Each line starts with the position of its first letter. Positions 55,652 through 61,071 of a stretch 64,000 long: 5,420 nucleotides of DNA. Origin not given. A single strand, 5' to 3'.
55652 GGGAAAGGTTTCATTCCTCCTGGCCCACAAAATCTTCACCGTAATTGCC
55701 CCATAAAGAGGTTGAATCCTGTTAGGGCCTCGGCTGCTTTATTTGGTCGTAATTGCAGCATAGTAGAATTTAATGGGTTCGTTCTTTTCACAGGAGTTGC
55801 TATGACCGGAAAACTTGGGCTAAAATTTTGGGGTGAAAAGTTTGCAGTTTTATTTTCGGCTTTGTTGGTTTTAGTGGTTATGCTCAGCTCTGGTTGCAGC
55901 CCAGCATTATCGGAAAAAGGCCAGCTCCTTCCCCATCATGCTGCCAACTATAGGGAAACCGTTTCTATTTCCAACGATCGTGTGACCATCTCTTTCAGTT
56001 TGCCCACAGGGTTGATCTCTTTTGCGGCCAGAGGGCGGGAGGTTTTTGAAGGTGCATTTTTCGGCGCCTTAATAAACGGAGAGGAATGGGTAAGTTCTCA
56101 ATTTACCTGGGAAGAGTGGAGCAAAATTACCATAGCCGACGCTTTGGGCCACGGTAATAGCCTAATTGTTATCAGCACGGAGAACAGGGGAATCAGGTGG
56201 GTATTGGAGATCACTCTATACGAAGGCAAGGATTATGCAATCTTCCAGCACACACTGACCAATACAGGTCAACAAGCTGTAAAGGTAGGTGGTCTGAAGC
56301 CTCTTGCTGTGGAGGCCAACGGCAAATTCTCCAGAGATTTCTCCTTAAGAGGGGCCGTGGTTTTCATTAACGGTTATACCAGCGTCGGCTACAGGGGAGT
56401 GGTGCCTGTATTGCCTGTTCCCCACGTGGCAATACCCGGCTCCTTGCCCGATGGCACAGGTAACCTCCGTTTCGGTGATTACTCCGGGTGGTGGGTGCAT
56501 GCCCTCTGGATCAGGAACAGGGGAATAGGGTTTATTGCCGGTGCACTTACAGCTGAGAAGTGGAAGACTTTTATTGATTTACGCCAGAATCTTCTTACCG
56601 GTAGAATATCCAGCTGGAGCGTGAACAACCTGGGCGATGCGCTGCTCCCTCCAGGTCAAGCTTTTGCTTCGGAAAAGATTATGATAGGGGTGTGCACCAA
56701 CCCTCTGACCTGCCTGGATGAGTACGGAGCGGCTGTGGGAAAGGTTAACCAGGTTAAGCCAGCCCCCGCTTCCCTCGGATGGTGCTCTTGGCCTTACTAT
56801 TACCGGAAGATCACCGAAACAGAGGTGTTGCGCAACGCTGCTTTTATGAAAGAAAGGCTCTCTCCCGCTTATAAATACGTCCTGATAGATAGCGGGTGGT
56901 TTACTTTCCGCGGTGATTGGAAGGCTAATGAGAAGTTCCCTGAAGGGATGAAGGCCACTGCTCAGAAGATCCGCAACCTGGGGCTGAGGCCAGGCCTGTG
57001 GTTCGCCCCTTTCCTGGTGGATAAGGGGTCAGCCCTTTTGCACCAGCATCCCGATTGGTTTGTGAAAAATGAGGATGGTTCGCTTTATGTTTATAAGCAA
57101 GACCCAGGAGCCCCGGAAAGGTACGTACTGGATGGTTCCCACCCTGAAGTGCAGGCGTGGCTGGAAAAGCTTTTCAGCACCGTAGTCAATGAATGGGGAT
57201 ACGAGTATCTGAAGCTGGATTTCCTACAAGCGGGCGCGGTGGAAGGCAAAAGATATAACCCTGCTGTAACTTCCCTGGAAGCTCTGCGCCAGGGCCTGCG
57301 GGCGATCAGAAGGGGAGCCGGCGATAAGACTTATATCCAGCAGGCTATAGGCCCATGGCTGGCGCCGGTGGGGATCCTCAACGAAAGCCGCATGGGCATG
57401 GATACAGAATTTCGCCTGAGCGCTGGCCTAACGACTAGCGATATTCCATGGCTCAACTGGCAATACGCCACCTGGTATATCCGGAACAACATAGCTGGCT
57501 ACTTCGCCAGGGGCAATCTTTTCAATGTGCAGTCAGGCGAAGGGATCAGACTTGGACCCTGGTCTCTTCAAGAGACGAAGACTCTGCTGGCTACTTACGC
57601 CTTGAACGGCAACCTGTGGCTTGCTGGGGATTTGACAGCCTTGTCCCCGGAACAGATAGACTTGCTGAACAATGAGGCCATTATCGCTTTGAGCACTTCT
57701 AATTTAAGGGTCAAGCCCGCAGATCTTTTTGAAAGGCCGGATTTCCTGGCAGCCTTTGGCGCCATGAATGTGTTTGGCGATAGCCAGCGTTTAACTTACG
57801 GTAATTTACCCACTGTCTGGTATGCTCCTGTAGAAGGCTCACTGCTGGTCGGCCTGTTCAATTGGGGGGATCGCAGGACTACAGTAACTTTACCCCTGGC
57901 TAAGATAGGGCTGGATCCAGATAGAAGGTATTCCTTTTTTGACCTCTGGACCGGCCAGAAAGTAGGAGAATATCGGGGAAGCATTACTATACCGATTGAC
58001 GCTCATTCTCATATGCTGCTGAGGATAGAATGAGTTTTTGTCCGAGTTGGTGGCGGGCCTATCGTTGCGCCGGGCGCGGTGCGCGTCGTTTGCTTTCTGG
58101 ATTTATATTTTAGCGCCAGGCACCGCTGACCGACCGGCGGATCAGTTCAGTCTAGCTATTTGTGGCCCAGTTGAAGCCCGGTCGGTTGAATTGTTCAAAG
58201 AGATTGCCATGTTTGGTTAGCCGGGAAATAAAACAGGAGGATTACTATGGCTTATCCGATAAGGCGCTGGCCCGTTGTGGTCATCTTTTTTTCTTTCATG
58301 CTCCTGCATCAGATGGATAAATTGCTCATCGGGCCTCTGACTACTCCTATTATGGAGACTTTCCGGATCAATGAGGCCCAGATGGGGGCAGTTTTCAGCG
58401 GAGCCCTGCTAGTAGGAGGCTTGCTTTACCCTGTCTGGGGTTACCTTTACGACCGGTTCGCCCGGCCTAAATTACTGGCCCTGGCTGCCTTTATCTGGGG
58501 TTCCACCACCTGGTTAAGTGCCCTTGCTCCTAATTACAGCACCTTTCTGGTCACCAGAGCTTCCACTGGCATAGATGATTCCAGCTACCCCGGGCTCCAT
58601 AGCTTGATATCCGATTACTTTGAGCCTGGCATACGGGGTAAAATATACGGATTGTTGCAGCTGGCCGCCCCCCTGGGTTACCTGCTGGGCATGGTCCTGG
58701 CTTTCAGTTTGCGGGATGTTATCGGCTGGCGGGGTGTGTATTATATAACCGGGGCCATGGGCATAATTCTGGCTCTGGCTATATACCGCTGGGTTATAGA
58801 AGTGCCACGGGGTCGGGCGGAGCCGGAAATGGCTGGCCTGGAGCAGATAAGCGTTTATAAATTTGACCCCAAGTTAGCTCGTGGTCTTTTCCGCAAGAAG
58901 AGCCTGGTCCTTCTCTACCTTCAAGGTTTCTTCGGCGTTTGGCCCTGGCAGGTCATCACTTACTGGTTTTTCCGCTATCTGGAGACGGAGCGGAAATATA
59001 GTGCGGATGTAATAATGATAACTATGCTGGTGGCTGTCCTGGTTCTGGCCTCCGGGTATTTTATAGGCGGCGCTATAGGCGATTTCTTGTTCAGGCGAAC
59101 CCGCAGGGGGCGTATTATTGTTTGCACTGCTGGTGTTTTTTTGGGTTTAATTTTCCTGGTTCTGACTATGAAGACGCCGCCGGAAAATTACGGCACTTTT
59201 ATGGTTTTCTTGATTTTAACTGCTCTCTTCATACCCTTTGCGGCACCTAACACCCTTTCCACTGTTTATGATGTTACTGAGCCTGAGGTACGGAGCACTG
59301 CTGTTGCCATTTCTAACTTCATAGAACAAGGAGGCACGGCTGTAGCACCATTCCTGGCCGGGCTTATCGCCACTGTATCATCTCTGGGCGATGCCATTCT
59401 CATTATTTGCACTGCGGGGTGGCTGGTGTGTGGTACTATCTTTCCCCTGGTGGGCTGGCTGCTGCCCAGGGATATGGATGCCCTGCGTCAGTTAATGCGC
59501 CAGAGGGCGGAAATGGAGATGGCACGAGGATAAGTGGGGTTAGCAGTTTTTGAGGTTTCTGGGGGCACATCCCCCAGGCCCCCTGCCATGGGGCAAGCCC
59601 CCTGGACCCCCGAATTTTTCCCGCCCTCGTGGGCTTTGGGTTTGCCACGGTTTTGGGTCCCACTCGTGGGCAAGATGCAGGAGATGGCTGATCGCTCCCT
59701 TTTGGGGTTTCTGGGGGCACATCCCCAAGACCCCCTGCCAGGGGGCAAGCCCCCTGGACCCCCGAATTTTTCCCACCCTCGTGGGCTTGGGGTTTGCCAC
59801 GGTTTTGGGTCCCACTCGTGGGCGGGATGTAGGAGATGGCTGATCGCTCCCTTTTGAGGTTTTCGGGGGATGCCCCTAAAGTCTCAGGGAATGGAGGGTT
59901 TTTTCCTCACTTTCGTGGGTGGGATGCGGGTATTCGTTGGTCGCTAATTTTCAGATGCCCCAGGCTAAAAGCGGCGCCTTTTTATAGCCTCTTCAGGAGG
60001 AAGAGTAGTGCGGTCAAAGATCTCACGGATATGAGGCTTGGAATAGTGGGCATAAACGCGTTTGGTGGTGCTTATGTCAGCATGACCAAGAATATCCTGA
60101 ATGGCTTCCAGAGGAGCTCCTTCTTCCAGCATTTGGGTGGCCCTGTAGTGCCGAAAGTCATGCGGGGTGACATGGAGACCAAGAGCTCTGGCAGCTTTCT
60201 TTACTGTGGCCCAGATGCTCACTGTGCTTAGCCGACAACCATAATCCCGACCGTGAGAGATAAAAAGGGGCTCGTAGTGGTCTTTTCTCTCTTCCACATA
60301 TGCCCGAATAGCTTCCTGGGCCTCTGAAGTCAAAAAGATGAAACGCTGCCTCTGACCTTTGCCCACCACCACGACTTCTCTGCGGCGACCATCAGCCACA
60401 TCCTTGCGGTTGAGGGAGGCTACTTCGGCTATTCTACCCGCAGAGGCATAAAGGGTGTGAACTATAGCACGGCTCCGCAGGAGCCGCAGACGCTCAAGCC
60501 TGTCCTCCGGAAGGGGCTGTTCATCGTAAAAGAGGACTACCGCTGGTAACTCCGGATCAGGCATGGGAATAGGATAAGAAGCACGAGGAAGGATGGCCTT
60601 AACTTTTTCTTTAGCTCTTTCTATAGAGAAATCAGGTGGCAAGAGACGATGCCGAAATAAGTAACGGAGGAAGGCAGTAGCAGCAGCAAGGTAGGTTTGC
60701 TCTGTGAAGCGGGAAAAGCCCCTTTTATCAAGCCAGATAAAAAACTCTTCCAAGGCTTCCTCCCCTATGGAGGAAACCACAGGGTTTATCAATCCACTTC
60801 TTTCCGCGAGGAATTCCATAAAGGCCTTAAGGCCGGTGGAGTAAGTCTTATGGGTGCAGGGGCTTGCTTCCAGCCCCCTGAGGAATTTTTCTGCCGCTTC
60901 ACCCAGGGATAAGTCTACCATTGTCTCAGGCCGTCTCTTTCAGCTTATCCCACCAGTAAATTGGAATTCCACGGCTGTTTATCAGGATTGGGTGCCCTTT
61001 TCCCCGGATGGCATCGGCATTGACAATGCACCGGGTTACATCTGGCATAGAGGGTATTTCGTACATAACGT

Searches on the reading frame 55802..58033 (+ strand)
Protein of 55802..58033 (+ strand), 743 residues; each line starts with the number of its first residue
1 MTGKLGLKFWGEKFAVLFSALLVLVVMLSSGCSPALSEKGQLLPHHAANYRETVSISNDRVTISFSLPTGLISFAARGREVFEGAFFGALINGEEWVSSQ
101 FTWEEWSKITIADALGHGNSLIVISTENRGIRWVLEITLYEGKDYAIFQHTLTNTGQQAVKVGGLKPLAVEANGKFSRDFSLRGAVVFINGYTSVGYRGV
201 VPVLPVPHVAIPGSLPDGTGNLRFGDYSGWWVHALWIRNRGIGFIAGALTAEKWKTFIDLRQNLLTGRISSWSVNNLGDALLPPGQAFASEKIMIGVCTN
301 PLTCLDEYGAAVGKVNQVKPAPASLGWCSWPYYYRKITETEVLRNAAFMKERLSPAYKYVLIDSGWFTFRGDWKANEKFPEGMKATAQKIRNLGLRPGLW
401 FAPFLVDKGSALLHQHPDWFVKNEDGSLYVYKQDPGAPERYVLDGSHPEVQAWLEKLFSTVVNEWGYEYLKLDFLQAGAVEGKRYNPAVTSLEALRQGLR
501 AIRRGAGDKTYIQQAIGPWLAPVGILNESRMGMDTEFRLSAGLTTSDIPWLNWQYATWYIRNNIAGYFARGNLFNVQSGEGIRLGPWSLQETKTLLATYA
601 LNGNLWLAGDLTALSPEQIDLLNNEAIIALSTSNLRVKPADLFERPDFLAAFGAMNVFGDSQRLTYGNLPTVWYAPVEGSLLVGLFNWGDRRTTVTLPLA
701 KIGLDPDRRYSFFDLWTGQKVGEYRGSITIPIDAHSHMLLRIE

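Call 6: search_protein_families(library=pfam, proteins=[window:55802-58033:+])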
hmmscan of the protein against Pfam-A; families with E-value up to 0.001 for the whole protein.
window:55802-58033:+ (743 aa): 4 families
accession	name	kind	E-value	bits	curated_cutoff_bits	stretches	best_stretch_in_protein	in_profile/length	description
PF02065.24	Melibiase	-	4.2e-18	65.9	27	1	358-474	73-191/347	Melibiase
PF17801.7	Melibiase_C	-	3.9e-12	46.5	22.9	1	672-742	6-71/71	Alpha galactosidase C-terminal beta sandwich domain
PF01055.32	Glyco_hydro_31_2nd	-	2.9e-08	33.9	23.5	1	324-477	8-159/328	Glycosyl hydrolases family 31 TIM-barrel domain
PF02638.21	GHL10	-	0.00011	21.9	27.9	1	400-473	89-161/311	Glycosyl hydrolase-like 10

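Call 14: find_encoding_contigs(protein=window:55802-58033:+, flank=10000, max_places=10)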
Protein window:55802-58033:+ (743 aa): 2 contigs read that carry it; 2 places shown.
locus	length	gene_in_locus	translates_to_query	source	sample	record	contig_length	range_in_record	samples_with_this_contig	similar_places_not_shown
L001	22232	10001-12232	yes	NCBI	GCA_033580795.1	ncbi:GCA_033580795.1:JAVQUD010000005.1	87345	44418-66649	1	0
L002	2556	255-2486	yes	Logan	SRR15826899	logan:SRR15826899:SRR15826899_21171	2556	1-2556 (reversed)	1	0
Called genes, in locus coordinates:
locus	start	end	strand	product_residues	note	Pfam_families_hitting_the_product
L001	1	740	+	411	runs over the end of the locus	PF02771:Acyl-CoA_dh_N, PF02770:Acyl-CoA_dh_M, PF00441:Acyl-CoA_dh_1, PF08028:Acyl-CoA_dh_2, PF22924:ACOX_C_alpha1 (weak)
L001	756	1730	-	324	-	PF01476:LysM, PF23473:LysM3_LYK4_5 (faint), PF01476:LysM, PF01551:Peptidase_M23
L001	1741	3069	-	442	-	PF07498:Rho_N, PF07497:Rho_RNA_bind, PF00006:ATP-synt_ab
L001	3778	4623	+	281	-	PF02899:Phage_int_SAM_1, PF13495:Phage_int_SAM_4 (weak), PF00589:Phage_integrase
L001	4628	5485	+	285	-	PF01048:PNP_UDP_1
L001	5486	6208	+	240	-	-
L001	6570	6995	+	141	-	PF02082:Rrf2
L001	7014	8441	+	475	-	PF02878:PGM_PMM_I, PF02879:PGM_PMM_II, PF02880:PGM_PMM_III, PF00408:PGM_PMM_IV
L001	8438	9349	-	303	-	PF01261:AP_endonuc_2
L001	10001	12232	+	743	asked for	PF01055:Glyco_hydro_31_2nd, PF02065:Melibiase, PF17801:Melibiase_C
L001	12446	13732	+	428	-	PF07690:MFS_1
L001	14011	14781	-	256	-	PF09335:VTT_dom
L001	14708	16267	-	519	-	PF01590:GAF, PF13185:GAF_2, PF13492:GAF_3, PF00989:PAS, PF08448:PAS_4, PF13188:PAS_8, PF13426:PAS_9, PF00512:HisKA, +1 more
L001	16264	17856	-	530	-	PF00027:cNMP_binding, PF03703:bPH_2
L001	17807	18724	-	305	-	PF07136:DUF1385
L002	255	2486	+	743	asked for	PF01055:Glyco_hydro_31_2nd, PF02065:Melibiase, PF17801:Melibiase_C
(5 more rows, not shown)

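Call 33: find_homologous_proteins(query=window:55802-58033:+, max_evalue=1e-30)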
Query window:55802-58033:+ (743 aa): 831 proteins with E <= 1e-30 among 8000 candidates; the best 120 are listed.
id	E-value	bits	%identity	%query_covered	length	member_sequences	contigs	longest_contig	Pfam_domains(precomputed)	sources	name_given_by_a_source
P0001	0.0e+0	1730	100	100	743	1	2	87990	PF17801.8,PF01055.33,PF02065.25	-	-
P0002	0.0e+0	1329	77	98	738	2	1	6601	PF17801.8,PF01055.33,PF02065.25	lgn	-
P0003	0.0e+0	1318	78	97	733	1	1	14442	PF17801.8,PF01055.33,PF02065.25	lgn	-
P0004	0.0e+0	1151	67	98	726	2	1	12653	PF17801.8,PF01055.33,PF02065.25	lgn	-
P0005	0.0e+0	1135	66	97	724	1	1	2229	PF17801.8,PF01055.33,PF02065.25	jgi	-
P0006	0.0e+0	1042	75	78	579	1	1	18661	PF17801.8,PF01055.33,PF02065.25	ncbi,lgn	-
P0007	1.6e-269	915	57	93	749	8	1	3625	PF02638.22,PF17801.8,PF01055.33,PF02065.25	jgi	-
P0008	6.5e-267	906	58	93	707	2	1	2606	PF02638.22,PF17801.8,PF01055.33,PF02065.25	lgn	-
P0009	1.9e-260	885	53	98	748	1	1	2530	PF02638.22,PF17801.8,PF01055.33,PF02065.25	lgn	-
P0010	2.1e-121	425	34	98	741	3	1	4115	PF16499.12,PF17801.8,PF02065.25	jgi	-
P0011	1.5e-119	419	34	97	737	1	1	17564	PF17801.8,PF02065.25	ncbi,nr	ncbi:MAG: alpha-galactosidase [Candidatus Thermoplasmatota archaeon]|nr:alpha-galactosidase [Candida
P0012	3.5e-109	384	33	98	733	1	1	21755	PF16499.12,PF17801.8,PF01055.33,PF02065.25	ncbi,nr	ncbi:MAG: alpha-galactosidase [Candidatus Thermoplasmatota archaeon]|nr:alpha-galactosidase [Candida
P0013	3.8e-66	242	28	93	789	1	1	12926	PF17801.8,PF01055.33,PF02065.25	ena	-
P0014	2.0e-64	236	30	85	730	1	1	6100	PF16499.12,PF01055.33,PF02065.25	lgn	-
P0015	3.8e-62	229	30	86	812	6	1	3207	PF01055.33,PF02065.25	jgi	jgi:alpha-galactosidase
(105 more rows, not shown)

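Call 34: find_encoding_contigs(protein=P0003, flank=6000, max_places=3)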
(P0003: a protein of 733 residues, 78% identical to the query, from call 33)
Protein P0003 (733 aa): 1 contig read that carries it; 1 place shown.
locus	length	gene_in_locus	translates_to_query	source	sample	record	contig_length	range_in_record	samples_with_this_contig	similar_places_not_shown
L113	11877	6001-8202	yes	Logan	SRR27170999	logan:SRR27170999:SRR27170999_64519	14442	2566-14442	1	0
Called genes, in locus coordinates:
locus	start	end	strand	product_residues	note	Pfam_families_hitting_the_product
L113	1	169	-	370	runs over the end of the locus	PF27998:ArabinogalactanP (weak), PF09084:NMT1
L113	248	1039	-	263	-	PF00005:ABC_tran, PF13304:AAA_21 (faint)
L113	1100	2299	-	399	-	PF13458:Peripla_BP_6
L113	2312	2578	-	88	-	PF00037:Fer4 (weak), PF12797:Fer4_2 (faint), PF13183:Fer4_8 (faint), PF12838:Fer4_7 (weak), PF13187:Fer4_9 (faint)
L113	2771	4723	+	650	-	PF20773:InhA-like_MAM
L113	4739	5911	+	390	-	PF11258:DUF3048, PF17479:DUF3048_C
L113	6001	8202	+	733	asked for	PF01055:Glyco_hydro_31_2nd, PF02065:Melibiase, PF17801:Melibiase_C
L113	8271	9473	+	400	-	-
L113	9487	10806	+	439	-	PF00732:GMC_oxred_N, PF00890:FAD_binding_2 (faint), PF01266:DAO, PF07992:Pyr_redox_2 (faint), PF12831:FAD_oxidored (faint), PF13450:NAD_binding_8 (weak), PF05199:GMC_oxred_C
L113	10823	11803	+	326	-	PF01073:3Beta_HSD, PF01370:Epimerase, PF02719:Polysacc_synt_2, PF04321:RmlD_sub_bind, PF05368:NmrA, PF13460:NAD_binding_10, PF16363:GDP_Man_Dehyd, PF07993:NAD_binding_4, +1 more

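Call 35: find_encoding_contigs(protein=P0002, flank=6000, max_places=3)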
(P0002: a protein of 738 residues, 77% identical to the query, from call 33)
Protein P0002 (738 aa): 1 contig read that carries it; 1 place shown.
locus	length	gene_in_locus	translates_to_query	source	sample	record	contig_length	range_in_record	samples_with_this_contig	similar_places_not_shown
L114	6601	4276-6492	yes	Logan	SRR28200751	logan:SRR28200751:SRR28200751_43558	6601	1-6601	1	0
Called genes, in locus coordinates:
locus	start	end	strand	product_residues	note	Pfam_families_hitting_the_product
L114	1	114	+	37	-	?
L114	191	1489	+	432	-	PF03069:FmdA_AmdA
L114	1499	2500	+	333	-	PF01513:NAD_kinase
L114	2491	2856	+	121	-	PF09585:Lin0512_fam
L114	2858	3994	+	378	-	PF00364:Biotin_lipoyl, PF02817:E3_binding, PF00198:2-oxoacid_dh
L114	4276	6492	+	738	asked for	PF01055:Glyco_hydro_31_2nd (weak), PF02065:Melibiase, PF17801:Melibiase_C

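Call 36: find_encoding_contigs(protein=P0004, flank=6000, max_places=3)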
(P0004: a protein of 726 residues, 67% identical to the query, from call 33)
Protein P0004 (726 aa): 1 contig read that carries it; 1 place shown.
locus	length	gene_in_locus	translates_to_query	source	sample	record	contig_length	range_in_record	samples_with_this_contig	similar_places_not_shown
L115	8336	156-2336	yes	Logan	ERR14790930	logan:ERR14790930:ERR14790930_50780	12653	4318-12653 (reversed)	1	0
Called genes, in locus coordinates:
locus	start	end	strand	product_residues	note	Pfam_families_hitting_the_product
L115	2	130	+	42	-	?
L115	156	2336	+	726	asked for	PF01055:Glyco_hydro_31_2nd (weak), PF02065:Melibiase, PF17801:Melibiase_C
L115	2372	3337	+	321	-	PF00480:ROK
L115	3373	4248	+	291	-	PF01972:SDH_protease, PF25145:NfeD1b_N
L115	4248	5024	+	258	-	PF02593:DUF166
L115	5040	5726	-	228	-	PF09335:VTT_dom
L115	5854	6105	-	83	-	PF01176:eIF-1a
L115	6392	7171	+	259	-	PF08220:HTH_DeoR, PF08279:HTH_11 (weak), PF00455:DeoRC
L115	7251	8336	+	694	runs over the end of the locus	PF00676:E1_dh, PF02775:TPP_enzyme_C, PF02779:Transket_pyr, PF02780:Transketolase_C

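Call 37: find_encoding_contigs(protein=P0006, flank=6000, max_places=3)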
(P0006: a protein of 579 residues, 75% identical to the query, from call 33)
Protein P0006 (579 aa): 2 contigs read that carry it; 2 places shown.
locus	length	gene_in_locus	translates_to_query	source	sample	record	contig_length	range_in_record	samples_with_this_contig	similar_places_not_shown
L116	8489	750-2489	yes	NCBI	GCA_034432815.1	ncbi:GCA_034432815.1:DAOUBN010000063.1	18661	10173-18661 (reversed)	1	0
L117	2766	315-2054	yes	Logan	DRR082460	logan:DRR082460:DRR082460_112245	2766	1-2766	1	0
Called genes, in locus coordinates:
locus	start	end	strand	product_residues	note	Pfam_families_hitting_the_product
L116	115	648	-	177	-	-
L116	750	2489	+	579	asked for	PF01055:Glyco_hydro_31_2nd (weak), PF02065:Melibiase, PF17801:Melibiase_C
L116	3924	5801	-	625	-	PF00664:ABC_membrane, PF00005:ABC_tran, PF02463:SMC_N (faint)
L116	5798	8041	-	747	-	PF00664:ABC_membrane, PF00005:ABC_tran, PF02463:SMC_N (weak)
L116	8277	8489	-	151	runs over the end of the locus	PF22381:Staph_reg_Sar_Rot, PF01047:MarR, PF12802:MarR_2, PF13463:HTH_27 (weak)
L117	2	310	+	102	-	?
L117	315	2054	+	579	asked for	PF01055:Glyco_hydro_31_2nd (weak), PF02065:Melibiase, PF17801:Melibiase_C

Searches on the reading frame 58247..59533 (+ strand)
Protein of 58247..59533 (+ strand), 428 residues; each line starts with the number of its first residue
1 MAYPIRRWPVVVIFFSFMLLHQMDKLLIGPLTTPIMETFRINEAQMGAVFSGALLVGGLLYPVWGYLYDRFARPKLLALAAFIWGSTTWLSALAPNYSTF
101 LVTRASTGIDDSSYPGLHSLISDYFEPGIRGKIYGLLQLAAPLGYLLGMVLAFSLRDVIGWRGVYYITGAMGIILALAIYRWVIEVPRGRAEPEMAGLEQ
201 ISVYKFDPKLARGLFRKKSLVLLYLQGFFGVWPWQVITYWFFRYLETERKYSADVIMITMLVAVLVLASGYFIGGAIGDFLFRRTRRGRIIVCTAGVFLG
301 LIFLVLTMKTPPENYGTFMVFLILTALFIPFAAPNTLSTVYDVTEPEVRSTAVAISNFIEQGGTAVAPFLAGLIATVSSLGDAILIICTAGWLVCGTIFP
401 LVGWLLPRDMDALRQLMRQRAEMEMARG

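Call 6: search_protein_families(library=pfam, proteins=[window:58247-59533:+])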
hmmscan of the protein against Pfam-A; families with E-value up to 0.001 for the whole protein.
window:58247-59533:+ (428 aa): 3 families
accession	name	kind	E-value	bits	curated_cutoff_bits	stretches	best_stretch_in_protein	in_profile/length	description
PF07690.21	MFS_1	-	3.3e-43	148.4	33.4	2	17-307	4-291/347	Major Facilitator Superfamily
PF03137.26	OATP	-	0.00042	19.2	25.8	0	208-307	283-382/545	Organic Anion Transporter Polypeptide (OATP) family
PF00083.30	Sugar_tr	-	0.00047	19.6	22.3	0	46-180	48-189/452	Sugar (and other) transporter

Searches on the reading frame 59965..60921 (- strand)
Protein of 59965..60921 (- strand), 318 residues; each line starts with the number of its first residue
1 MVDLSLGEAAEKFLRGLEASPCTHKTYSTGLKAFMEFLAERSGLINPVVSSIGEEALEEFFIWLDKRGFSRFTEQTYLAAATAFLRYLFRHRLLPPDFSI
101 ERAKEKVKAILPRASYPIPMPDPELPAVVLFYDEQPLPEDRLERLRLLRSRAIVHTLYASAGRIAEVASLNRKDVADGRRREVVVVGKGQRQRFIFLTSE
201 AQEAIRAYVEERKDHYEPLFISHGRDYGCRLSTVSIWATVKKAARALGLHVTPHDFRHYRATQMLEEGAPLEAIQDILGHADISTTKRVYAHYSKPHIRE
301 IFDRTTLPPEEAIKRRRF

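Call 6: search_protein_families(library=pfam, proteins=[window:59965-60921:-])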
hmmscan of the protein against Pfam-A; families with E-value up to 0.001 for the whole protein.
window:59965-60921:- (318 aa): 3 families
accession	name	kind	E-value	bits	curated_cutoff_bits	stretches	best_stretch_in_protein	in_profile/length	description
PF00589.27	Phage_integrase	-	4.1e-31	108.5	27.1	1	148-295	22-170/172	Phage integrase family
PF02899.23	Phage_int_SAM_1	-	0.00013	22.6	22.3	1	18-90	9-81/83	Phage integrase, N-terminal SAM-like domain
PF13495.12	Phage_int_SAM_4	-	0.00033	21.4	27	0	11-90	6-80/85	Phage integrase, N-terminal SAM-like domain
